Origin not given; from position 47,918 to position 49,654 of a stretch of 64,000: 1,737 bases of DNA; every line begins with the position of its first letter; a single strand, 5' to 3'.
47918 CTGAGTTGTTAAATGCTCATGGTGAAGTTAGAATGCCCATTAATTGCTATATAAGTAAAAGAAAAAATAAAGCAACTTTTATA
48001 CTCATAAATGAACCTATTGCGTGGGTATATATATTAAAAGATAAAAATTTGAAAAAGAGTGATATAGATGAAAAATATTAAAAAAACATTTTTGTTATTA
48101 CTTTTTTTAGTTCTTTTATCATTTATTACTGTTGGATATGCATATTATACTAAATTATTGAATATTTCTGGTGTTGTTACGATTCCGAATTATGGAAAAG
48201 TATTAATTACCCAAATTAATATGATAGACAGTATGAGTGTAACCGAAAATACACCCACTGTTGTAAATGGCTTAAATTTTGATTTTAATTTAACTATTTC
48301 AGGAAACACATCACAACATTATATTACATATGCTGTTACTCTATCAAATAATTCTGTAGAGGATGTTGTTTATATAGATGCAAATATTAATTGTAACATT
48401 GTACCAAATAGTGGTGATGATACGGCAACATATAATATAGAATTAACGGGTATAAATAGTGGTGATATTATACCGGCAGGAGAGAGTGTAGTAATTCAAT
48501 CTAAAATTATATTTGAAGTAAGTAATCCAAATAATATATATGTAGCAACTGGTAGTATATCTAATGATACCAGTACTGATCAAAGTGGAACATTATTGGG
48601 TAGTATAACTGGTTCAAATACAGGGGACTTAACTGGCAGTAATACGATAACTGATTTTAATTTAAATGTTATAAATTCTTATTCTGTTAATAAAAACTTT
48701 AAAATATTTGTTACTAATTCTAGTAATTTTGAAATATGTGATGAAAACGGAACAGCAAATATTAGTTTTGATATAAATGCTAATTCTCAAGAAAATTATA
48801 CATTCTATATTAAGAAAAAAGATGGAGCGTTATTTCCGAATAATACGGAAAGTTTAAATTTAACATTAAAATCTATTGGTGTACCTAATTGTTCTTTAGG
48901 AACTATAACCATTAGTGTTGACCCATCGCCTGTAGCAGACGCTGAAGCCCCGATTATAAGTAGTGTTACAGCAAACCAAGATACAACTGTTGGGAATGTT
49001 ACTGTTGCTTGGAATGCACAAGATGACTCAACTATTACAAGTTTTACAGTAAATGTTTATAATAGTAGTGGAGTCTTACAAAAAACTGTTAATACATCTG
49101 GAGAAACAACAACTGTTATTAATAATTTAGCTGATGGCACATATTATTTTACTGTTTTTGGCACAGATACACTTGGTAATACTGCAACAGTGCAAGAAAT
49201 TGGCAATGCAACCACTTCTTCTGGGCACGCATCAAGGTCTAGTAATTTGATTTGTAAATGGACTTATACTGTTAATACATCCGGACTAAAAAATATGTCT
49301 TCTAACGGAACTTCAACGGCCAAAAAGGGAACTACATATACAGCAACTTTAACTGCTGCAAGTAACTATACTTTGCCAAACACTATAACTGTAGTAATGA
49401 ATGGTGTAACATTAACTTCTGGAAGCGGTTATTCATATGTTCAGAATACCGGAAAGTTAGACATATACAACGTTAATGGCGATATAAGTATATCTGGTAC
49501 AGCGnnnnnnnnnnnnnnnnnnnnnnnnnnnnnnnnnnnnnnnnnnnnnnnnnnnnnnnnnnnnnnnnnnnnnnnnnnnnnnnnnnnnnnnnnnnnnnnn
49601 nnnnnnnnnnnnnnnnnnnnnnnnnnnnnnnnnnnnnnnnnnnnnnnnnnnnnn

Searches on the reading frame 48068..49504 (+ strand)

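Call 68: search_protein_families(library=pfam, proteins=[window:48068-49504:+], max_evalue=1)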
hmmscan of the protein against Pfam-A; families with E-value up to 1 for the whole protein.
window:48068-49504:+ (479 aa): 10 families
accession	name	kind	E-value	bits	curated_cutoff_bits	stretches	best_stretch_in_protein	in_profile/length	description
PF16389.11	DUF4998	-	0.0011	19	29.1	1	310-379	34-106/199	Domain of unknown function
PF00041.27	fn3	-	0.0018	18.9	25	1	299-363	5-66/84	Fibronectin type III domain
PF19077.6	Big_13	-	0.0023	18.9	27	1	317-377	33-95/102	Bacterial Ig-like domain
PF07495.19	Y_Y_Y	-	0.01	16.2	26.6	1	338-374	19-55/65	Y_Y_Y domain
PF24421.1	Ig_J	-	0.014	16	29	0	301-372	18-91/104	Tip attachment protein J, Ig-like domain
PF10179.15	NDNF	-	0.015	15.8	27.3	1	315-376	63-119/127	Neuron-derived neurotrophic factor, first Fn(III) domain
PF17390.7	Bac_rhamnosid_C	-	0.029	14.6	22.1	1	281-324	11-49/78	Bacterial alpha-L-rhamnosidase C-terminal domain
PF13473.12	Cupredoxin_1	-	0.035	14.6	27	0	311-362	45-91/104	Cupredoxin-like domain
PF17259.7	DUF5325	-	0.11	12.8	25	1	1-25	1-25/61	Family of unknown function (DUF5325)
PF11217.13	DUF3013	-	0.18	12.1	25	0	204-232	31-59/160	Protein of unknown function (DUF3013)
